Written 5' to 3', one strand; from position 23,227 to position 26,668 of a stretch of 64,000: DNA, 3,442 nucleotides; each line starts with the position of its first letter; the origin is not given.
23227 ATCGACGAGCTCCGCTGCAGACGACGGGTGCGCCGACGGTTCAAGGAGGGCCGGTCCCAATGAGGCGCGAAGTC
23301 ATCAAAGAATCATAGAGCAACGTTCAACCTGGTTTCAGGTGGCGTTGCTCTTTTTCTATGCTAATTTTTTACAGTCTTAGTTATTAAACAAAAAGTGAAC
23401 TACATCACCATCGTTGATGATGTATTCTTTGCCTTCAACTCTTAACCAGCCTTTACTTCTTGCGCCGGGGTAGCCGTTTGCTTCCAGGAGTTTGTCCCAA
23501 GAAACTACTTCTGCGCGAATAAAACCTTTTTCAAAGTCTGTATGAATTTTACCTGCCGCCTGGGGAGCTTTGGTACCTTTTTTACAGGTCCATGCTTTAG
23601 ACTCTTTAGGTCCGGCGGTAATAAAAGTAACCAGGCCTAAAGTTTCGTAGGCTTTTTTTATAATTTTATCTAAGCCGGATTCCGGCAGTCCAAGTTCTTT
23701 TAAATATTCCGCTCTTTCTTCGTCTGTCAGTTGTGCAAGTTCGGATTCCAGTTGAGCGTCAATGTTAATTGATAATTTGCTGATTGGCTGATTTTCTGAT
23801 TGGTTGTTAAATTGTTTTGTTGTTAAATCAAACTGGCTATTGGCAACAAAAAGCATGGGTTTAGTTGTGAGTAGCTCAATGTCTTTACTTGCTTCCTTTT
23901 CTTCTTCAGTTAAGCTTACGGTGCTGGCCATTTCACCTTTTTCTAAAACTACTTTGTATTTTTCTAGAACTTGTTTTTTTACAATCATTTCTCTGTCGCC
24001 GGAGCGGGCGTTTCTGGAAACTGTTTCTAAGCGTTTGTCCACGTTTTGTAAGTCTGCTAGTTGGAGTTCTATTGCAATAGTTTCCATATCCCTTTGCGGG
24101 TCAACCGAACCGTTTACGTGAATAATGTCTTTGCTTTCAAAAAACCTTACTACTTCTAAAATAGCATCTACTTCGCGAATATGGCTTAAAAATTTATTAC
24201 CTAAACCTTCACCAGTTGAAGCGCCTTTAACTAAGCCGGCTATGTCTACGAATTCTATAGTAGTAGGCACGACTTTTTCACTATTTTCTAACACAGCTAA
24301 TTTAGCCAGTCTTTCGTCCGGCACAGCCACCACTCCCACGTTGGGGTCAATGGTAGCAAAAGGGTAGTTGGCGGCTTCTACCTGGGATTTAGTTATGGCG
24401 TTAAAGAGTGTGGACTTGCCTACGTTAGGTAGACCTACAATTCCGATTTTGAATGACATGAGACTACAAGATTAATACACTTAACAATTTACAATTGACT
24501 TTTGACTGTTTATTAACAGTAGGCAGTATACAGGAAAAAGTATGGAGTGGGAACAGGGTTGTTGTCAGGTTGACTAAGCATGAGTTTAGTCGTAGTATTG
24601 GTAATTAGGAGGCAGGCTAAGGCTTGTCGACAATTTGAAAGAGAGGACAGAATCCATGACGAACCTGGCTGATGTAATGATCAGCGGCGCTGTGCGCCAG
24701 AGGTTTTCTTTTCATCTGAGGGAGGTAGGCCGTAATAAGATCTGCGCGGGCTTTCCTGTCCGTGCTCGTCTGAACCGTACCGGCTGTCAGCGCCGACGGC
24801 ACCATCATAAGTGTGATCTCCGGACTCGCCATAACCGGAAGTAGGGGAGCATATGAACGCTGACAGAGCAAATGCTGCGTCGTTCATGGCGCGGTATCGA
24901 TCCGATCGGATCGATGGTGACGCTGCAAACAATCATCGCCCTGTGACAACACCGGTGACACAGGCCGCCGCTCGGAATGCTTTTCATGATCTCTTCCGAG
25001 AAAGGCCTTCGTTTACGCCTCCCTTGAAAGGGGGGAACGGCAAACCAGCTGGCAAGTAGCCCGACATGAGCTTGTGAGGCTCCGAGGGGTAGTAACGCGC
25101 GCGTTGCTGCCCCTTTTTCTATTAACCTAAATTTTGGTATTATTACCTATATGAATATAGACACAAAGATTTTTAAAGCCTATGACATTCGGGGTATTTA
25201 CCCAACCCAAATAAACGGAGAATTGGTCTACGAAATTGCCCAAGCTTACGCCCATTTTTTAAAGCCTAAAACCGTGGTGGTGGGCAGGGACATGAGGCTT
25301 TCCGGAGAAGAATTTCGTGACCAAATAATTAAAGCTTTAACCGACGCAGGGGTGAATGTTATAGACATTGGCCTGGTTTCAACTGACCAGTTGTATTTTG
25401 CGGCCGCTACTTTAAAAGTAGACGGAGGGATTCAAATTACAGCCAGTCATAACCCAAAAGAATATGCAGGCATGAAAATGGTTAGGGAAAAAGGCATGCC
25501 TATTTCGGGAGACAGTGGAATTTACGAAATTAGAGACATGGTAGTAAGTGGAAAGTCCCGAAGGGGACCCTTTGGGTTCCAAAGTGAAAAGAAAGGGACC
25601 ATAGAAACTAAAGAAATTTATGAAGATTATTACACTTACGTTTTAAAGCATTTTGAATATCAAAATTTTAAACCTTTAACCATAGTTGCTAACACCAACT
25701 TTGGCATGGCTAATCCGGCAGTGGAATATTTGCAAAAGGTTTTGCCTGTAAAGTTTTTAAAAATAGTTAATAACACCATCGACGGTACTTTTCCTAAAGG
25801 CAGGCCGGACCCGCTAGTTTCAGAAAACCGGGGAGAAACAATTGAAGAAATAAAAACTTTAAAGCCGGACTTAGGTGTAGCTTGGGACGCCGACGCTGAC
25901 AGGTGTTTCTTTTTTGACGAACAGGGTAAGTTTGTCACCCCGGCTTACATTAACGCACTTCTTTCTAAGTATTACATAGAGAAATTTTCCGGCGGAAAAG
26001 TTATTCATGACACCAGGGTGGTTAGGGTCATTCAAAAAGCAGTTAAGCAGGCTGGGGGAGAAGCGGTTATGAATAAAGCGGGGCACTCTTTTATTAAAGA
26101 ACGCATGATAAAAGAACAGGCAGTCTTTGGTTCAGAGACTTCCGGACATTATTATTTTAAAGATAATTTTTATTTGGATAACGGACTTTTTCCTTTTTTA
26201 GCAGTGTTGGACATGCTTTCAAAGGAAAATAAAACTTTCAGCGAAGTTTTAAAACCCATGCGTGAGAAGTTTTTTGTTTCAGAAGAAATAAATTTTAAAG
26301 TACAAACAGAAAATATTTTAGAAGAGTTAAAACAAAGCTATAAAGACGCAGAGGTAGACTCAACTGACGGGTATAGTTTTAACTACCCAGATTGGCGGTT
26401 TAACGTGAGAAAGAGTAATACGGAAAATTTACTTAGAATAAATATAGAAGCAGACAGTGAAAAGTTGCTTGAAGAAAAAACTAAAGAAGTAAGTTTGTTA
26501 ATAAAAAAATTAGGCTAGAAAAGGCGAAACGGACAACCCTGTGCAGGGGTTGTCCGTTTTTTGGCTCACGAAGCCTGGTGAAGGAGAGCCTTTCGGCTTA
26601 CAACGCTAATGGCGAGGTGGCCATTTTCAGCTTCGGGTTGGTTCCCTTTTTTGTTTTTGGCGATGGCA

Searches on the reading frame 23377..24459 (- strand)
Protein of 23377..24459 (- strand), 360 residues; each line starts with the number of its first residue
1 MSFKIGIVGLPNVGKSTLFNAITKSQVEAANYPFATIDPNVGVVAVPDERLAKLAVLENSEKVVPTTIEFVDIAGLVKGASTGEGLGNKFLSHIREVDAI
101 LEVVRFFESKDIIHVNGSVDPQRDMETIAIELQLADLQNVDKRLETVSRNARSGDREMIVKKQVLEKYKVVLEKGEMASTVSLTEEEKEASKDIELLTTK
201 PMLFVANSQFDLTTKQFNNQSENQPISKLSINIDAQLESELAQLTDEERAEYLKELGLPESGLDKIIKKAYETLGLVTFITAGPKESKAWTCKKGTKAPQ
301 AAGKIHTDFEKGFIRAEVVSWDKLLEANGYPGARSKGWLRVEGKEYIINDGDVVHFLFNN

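Call 56: search_protein_families(library=pfam, proteins=[window:23377-24459:-], max_evalue=0.001)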
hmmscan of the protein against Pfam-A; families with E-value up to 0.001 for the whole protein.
window:23377-24459:- (360 aa): 3 families
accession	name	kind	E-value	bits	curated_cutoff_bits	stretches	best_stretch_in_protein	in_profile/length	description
PF06071.19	YchF-GTPase_C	-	6.2e-35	119.6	27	1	276-359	1-84/84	Protein of unknown function (DUF933)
PF01926.29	MMR_HSR1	-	2.9e-23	82.6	21.9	1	4-116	1-86/113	50S ribosome-binding GTPase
PF02421.24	FeoB_N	-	2.6e-09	37.2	27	1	4-48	2-46/156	Ferrous iron transport protein B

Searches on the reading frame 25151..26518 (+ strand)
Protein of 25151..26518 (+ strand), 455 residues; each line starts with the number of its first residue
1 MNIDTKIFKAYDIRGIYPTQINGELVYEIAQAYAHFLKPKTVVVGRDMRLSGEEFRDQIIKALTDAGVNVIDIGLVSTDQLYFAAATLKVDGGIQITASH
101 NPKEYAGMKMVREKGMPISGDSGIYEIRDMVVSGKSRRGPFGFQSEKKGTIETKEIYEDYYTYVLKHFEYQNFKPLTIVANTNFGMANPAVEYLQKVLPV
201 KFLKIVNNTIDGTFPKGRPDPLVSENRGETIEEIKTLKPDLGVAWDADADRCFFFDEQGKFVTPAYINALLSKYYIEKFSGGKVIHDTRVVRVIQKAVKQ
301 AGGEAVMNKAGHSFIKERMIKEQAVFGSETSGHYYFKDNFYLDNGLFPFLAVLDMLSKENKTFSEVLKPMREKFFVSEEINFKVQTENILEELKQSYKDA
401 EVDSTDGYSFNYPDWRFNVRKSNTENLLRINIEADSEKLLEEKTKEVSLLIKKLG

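Call 26: search_protein_families(library=pfam, proteins=[window:25151-26518:+], max_evalue=0.01)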
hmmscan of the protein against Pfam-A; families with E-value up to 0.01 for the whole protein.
window:25151-26518:+ (455 aa): 4 families
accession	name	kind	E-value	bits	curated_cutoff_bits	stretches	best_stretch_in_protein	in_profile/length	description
PF02878.22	PGM_PMM_I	-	2.4e-37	128.1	22.5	1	6-128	2-128/138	Phosphoglucomutase/phosphomannomutase, alpha/beta/alpha domain I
PF02880.22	PGM_PMM_III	-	1.7e-21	76.9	20.7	1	266-370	4-111/115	Phosphoglucomutase/phosphomannomutase, alpha/beta/alpha domain III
PF02879.22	PGM_PMM_II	-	3.1e-14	53.8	29.3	1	160-259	3-103/103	Phosphoglucomutase/phosphomannomutase, alpha/beta/alpha domain II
PF00408.26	PGM_PMM_IV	-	1.7e-09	38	23.1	1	379-442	1-60/68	Phosphoglucomutase/phosphomannomutase, C-terminal domain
